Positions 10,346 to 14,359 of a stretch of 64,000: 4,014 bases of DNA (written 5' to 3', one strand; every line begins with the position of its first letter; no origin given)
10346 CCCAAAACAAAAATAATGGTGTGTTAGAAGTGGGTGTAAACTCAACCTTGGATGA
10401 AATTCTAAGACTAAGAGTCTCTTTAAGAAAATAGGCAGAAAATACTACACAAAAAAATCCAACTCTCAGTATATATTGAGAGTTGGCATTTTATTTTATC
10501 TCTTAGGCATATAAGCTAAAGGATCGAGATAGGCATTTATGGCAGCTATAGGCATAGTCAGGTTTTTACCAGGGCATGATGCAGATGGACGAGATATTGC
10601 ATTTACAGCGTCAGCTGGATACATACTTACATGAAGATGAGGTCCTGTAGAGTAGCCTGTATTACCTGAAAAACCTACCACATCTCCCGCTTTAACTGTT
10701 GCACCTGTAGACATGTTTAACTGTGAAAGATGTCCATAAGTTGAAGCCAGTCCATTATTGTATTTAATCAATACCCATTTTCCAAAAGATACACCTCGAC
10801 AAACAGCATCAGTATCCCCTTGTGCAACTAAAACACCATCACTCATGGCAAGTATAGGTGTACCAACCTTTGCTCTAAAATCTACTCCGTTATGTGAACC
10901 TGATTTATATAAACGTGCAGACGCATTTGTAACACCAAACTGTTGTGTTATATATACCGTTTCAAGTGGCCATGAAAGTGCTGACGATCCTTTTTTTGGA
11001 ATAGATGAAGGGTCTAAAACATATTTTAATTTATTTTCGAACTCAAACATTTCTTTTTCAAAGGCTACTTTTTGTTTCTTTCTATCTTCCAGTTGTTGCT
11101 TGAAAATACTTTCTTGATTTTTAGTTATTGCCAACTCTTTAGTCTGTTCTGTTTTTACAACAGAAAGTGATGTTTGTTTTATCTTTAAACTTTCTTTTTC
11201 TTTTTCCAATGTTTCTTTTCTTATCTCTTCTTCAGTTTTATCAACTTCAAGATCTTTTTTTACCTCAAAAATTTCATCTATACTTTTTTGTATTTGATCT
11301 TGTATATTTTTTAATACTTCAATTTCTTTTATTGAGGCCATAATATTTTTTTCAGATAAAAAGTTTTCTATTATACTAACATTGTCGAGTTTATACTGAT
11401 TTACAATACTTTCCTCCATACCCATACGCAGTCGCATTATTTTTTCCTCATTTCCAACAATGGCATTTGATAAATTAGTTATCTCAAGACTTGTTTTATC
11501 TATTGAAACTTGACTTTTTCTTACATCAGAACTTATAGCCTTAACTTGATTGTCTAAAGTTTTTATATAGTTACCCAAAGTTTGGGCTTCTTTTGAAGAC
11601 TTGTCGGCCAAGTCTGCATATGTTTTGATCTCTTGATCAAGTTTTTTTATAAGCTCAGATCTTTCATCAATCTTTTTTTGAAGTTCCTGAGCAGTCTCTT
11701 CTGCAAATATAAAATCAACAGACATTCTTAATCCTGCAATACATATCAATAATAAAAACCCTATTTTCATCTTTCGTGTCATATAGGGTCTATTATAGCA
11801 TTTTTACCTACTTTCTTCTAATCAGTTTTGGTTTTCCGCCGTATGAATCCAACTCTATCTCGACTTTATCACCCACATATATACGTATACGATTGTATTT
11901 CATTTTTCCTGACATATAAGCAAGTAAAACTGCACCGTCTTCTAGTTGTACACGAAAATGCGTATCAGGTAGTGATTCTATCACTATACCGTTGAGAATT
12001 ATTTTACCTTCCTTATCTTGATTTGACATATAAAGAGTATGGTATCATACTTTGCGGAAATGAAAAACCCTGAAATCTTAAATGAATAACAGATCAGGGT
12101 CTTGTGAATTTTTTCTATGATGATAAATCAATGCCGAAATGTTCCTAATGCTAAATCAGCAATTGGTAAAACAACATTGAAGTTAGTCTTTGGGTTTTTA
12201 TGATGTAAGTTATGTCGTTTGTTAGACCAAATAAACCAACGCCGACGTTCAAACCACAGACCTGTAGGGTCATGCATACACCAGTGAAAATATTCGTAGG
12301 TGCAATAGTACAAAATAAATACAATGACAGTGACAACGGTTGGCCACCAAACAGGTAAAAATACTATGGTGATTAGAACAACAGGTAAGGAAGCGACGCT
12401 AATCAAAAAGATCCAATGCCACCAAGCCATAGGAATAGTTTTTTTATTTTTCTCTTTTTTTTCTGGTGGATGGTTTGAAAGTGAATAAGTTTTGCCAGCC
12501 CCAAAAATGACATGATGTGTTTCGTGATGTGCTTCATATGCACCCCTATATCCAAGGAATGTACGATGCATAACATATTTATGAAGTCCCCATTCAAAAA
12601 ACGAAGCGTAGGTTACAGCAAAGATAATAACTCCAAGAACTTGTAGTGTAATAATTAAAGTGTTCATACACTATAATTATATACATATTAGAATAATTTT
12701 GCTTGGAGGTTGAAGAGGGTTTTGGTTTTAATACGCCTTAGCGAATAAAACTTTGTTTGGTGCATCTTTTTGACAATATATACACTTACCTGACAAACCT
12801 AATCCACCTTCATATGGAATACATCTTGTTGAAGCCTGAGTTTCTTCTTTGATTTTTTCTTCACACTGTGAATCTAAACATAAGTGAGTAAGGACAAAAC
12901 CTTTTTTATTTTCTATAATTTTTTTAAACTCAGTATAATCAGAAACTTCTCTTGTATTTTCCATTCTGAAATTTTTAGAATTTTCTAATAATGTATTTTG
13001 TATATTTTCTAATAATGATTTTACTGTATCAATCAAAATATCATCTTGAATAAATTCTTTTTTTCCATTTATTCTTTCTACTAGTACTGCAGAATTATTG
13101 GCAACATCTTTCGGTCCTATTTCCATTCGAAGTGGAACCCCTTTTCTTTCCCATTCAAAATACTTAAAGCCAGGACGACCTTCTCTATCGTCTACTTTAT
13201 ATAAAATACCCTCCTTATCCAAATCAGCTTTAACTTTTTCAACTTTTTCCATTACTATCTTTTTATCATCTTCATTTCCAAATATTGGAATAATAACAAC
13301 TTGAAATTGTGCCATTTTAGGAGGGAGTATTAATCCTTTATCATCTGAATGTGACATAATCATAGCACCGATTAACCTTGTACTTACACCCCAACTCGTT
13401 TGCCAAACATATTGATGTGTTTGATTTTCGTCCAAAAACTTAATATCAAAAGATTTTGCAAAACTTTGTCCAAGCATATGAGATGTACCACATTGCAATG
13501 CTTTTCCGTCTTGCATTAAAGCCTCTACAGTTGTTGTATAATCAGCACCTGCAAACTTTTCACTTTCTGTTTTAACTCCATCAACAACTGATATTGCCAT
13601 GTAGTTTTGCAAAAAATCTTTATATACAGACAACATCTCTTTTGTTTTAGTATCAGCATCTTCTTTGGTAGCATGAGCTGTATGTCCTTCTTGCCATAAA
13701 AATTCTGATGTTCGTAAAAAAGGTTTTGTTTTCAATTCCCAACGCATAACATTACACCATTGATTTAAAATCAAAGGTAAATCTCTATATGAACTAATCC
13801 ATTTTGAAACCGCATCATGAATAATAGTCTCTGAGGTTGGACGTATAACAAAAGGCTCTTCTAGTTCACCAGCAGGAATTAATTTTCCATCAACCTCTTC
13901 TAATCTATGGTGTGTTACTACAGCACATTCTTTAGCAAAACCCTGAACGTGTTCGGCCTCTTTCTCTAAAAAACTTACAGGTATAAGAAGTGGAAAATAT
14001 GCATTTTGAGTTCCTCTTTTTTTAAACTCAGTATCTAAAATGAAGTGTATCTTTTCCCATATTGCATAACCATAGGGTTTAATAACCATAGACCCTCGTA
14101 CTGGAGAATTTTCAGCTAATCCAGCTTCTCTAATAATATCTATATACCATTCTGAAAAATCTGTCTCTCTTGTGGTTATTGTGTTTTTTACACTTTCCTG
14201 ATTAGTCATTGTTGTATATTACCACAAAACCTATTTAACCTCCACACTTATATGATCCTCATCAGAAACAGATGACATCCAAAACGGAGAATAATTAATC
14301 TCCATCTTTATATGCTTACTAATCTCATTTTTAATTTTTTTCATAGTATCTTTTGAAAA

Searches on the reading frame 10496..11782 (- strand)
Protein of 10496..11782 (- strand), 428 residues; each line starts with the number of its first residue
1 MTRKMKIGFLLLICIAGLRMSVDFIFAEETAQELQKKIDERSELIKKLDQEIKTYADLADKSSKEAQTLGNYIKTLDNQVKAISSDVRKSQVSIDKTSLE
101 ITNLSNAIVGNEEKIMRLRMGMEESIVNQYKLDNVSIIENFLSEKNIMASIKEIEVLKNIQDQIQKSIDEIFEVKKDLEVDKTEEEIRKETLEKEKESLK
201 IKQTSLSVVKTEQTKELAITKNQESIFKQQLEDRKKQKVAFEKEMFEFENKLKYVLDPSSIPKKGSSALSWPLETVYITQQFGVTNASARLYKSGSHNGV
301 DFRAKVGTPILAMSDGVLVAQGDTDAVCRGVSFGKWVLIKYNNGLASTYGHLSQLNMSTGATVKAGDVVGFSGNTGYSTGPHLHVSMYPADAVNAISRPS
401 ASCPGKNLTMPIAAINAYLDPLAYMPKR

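Call 13: search_protein_families(library=pfam, proteins=[window:10496-11782:-], max_evalue=0.001)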
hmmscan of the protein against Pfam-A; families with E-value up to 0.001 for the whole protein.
window:10496-11782:- (428 aa): 1 family
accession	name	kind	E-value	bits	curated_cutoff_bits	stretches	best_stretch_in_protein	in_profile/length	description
PF01551.29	Peptidase_M23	-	3.6e-25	88.4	28.7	1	296-389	2-89/96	Peptidase family M23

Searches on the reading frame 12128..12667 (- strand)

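Call 13: search_protein_families(library=pfam, proteins=[window:12128-12667:-], max_evalue=0.001)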
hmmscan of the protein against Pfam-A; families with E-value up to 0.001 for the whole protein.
window:12128-12667:- (179 aa): 1 family
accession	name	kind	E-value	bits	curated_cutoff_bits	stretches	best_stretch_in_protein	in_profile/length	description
PF04116.19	FA_hydroxylase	-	2.5e-09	38.1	31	1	15-176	2-132/132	Fatty acid hydroxylase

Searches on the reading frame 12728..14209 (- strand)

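Call 13: search_protein_families(library=pfam, proteins=[window:12728-14209:-], max_evalue=0.001)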
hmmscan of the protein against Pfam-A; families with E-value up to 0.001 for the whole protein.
window:12728-14209:- (493 aa): 3 families
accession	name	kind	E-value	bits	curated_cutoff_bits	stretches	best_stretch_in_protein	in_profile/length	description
PF00587.30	tRNA-synt_2b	-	7.4e-23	82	29.3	1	116-285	7-177/179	tRNA synthetase class II core domain (G, H, P, S and T)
PF09180.16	ProRS-C_1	-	6.1e-22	78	31.5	1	425-493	1-71/71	Prolyl-tRNA synthetase, C-terminal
PF03129.25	HGTP_anticodon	-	1.9e-16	60.5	21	1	303-398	1-93/94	Anticodon binding domain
